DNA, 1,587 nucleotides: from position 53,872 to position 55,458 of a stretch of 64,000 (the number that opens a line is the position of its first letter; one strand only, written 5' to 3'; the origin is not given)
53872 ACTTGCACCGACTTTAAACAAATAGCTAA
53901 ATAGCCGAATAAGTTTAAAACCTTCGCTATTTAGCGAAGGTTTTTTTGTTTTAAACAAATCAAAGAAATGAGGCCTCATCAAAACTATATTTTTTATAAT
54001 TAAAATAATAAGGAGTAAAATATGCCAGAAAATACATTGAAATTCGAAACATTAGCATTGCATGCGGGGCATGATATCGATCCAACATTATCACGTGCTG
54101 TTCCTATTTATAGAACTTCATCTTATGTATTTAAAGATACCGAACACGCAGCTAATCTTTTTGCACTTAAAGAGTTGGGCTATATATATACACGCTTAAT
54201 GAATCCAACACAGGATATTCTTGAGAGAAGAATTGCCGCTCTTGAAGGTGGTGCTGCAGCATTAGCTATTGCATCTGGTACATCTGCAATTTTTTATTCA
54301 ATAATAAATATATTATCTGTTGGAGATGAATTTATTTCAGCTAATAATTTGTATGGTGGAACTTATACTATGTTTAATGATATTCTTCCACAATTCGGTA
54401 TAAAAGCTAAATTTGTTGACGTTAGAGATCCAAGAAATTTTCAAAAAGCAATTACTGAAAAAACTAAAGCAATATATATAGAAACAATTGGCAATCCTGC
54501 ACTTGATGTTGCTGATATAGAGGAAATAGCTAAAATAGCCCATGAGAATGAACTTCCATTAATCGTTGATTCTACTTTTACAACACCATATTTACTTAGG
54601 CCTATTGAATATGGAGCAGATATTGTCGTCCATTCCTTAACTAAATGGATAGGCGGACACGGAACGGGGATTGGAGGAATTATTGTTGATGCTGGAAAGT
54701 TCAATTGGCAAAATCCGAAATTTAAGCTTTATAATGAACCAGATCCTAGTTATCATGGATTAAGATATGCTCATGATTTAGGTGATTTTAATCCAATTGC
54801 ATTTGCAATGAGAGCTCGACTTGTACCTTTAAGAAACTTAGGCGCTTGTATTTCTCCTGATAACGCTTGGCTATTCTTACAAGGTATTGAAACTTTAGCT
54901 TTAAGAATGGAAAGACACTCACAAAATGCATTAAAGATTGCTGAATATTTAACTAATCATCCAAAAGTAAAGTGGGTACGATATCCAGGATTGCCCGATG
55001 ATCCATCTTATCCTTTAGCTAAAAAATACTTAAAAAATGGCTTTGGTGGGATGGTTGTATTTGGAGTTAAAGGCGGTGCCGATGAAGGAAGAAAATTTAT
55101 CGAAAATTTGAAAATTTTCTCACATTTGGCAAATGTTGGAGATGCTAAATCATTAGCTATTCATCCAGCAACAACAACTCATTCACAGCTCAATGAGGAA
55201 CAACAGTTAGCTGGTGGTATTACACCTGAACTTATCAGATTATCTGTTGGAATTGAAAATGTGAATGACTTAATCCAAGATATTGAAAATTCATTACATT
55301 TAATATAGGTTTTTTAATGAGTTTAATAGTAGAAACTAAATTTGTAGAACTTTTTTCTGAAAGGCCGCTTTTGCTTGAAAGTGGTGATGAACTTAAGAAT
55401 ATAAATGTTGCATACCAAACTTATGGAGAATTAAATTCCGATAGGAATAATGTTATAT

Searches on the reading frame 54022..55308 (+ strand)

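Call 77: search_protein_families(library=pfam, proteins=[window:54022-55308:+], max_evalue=0.00001)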
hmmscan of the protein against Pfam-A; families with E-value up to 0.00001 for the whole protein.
window:54022-55308:+ (428 aa): 5 families
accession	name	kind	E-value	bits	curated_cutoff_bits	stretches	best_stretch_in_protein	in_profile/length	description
PF01053.26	Cys_Met_Meta_PP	-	4.9e-143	476.7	27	1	9-425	1-380/381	Cys/Met metabolism PLP-dependent enzyme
PF01041.23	DegT_DnrJ_EryC1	-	2.3e-11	44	19.8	1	62-184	24-146/360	DegT/DnrJ/EryC1/StrS aminotransferase family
PF00155.27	Aminotran_1_2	-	1.5e-06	28.1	19.7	1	67-222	47-233/361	Aminotransferase class I and II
PF06838.17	Met_gamma_lyase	-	2.4e-06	26.8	24.2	1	53-224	49-239/405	Methionine gamma-lyase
PF00266.25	Aminotran_5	-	3.4e-06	26.7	21.5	1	90-217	74-210/371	Aminotransferase class-V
